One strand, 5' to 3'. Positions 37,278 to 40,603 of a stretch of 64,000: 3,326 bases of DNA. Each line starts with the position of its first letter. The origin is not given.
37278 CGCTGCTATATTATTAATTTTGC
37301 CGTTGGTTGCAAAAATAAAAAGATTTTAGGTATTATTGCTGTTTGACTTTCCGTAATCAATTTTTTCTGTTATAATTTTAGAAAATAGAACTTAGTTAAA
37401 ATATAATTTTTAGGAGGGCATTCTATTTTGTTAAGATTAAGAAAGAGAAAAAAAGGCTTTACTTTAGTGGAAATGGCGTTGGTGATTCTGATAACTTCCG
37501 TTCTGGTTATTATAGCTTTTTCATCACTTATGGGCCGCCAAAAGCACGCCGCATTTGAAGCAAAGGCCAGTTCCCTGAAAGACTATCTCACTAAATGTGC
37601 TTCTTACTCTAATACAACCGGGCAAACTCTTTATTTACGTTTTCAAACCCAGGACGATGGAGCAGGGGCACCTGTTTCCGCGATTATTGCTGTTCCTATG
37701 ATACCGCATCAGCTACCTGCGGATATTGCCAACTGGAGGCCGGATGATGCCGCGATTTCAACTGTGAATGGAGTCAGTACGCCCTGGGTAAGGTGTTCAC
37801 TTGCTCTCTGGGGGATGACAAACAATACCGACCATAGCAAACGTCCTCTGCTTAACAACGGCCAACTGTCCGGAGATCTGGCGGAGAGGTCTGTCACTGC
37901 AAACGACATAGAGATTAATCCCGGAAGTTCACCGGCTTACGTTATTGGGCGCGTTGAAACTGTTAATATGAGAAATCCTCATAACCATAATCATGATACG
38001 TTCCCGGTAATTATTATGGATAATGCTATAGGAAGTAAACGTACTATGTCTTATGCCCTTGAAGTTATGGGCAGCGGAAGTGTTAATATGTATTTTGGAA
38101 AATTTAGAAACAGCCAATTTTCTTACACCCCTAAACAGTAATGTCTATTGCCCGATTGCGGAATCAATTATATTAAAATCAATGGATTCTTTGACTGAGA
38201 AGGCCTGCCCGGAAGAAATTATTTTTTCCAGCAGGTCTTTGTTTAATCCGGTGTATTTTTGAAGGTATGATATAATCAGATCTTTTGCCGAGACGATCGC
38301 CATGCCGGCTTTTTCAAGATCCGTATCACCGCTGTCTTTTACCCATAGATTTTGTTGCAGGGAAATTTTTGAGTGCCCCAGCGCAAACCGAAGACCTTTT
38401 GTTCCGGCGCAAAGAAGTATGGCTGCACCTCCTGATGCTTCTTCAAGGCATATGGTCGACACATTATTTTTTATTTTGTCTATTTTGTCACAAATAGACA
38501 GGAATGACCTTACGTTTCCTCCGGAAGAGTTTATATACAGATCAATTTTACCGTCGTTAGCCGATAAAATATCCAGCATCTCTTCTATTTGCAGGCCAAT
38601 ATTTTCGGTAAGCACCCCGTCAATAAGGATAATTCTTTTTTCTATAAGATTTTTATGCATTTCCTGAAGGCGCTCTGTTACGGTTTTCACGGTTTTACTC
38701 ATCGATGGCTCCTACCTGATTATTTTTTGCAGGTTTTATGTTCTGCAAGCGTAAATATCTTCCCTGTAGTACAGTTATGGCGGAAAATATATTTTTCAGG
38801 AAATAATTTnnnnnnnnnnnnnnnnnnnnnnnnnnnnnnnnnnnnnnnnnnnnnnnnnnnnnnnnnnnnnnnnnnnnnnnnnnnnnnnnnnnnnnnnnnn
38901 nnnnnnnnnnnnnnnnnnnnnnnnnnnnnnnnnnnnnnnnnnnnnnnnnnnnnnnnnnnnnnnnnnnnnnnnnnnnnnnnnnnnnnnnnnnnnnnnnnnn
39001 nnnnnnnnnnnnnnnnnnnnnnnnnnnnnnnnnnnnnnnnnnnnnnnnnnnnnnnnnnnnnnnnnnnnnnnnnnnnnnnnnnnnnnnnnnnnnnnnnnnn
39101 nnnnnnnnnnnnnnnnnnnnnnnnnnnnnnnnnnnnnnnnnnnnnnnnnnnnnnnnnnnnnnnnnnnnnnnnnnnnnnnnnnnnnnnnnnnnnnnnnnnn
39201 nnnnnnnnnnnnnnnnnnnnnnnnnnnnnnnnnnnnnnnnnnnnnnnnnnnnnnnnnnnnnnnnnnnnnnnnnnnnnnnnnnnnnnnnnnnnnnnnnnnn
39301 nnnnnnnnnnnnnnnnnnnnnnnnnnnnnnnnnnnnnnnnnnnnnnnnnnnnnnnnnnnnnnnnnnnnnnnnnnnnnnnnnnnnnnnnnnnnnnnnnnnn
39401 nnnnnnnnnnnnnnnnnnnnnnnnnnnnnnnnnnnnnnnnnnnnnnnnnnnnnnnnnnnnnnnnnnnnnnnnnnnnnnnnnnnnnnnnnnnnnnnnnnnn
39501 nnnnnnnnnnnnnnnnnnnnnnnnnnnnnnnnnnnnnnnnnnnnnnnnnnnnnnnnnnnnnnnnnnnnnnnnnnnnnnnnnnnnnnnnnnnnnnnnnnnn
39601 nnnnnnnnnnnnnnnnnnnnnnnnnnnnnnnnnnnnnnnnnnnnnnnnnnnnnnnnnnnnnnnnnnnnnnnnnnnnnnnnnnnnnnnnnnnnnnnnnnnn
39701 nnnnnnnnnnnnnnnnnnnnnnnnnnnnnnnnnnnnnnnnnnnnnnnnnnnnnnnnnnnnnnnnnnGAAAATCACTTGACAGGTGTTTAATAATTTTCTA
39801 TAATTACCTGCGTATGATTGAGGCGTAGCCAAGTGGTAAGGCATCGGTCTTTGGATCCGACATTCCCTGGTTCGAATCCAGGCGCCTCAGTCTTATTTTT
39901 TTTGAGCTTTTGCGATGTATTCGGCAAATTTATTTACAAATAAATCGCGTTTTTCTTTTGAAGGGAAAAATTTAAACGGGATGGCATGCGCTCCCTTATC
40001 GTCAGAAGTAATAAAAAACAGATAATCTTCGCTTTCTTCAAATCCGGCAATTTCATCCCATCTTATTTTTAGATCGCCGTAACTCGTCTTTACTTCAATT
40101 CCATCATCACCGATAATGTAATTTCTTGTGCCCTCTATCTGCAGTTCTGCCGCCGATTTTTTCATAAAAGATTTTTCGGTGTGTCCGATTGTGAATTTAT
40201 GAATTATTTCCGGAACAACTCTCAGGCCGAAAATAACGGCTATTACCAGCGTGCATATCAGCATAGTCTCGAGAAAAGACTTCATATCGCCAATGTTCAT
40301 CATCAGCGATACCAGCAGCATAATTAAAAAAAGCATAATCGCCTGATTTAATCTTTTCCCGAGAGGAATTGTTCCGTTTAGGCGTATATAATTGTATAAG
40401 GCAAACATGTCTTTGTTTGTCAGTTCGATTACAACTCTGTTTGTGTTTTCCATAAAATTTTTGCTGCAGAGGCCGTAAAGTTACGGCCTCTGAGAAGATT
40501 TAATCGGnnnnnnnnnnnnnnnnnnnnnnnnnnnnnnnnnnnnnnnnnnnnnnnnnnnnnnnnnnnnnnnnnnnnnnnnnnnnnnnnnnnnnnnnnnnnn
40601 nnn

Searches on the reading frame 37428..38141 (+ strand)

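Call 33: search_protein_families(library=pfam, proteins=[window:37428-38141:+])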
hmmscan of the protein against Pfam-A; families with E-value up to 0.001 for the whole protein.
window:37428-38141:+ (237 aa): 1 family
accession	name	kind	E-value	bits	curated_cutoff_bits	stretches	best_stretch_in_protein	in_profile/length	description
PF07963.17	N_methyl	-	7.6e-07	28.9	21.2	1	5-31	1-27/27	Prokaryotic N-terminal methylation motif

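Call 95: search_protein_families(library=ncbifam, proteins=[window:37428-38141:+], max_evalue=0.00001)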
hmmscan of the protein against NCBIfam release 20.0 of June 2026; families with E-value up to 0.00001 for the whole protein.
window:37428-38141:+ (237 aa): 3 families
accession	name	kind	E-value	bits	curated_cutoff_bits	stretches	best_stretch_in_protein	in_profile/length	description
NF040982.1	ComGD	equivalog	2.2e-07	31.4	70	1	8-76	1-69/139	competence type IV pilus minor pilin ComGD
NF040999.1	pilin_ComGC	equivalog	1.6e-06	28.2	75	1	8-45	1-38/84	competence type IV pilus major pilin ComGC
NF007800.0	PRK10506.1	equivalog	5.9e-06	26.2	158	1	5-76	5-76/163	prepilin peptidase-dependent protein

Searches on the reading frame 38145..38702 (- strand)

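Call 95: search_protein_families(library=ncbifam, proteins=[window:38145-38702:-], max_evalue=0.00001)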
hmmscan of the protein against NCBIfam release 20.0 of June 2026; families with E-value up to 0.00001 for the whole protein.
window:38145-38702:- (185 aa): 9 families
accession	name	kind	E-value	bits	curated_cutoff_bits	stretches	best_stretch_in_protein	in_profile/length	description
NF001368.0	PRK00277.1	subfamily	9.6e-30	104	249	1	8-183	18-195/203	ATP-dependent Clp protease proteolytic subunit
NF009205.0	PRK12553.1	subfamily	9.7e-28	97.2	228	1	9-183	24-202/211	ATP-dependent Clp protease proteolytic subunit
TIGR00493.1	clpP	equivalog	1.3e-26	93.6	308.6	1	9-183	14-190/192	ATP-dependent Clp endopeptidase proteolytic subunit ClpP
NF009203.0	PRK12551.1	equivalog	7.3e-23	81.3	359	1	9-183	12-188/196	ATP-dependent Clp protease proteolytic subunit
NF011090.0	PRK14513.1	equivalog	1.6e-20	73.8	347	1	9-184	14-191/201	ATP-dependent Clp protease proteolytic subunit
NF009204.0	PRK12552.1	equivalog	3.1e-20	72.5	263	1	39-182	58-211/225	ATP-dependent Clp protease proteolytic subunit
NF011091.0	PRK14514.1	equivalog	2.2e-18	66.7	361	1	18-181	50-215/221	ATP-dependent Clp endopeptidase proteolytic subunit ClpP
NF011089.0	PRK14512.1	equivalog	1.6e-12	47.6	251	1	8-178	14-186/200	ATP-dependent Clp protease proteolytic subunit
NF045542.1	Clp_rel_HeadMat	equivalog_domain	9.2e-07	28.9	120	1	38-181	22-164/165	head maturation protease, ClpP-related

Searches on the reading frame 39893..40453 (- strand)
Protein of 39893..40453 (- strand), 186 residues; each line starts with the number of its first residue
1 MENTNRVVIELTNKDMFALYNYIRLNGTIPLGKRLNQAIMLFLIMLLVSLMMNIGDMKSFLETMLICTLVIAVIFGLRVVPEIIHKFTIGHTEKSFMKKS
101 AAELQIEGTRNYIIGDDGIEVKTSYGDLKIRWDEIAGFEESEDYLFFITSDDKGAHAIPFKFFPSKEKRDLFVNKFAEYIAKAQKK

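Call 33: search_protein_families(library=pfam, proteins=[window:39893-40453:-])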
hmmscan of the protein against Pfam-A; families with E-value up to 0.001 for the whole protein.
window:39893-40453:- (186 aa): 1 family
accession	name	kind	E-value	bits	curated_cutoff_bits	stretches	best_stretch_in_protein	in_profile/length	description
PF14317.12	YcxB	-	4.2e-12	46.1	23.3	1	114-174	1-59/61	YcxB-like protein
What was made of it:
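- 39893..40453 (-): Conserved downstream partner: YcxB-like protein with two predicted transmembrane helices (186 aa). Pfam PF14317, E = 4e-12 (call 33).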

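Call 95: search_protein_families(library=ncbifam, proteins=[window:39893-40453:-], max_evalue=0.00001)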
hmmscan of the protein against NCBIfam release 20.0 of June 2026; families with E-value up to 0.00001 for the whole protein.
window:39893-40453:- (186 aa): 0 families
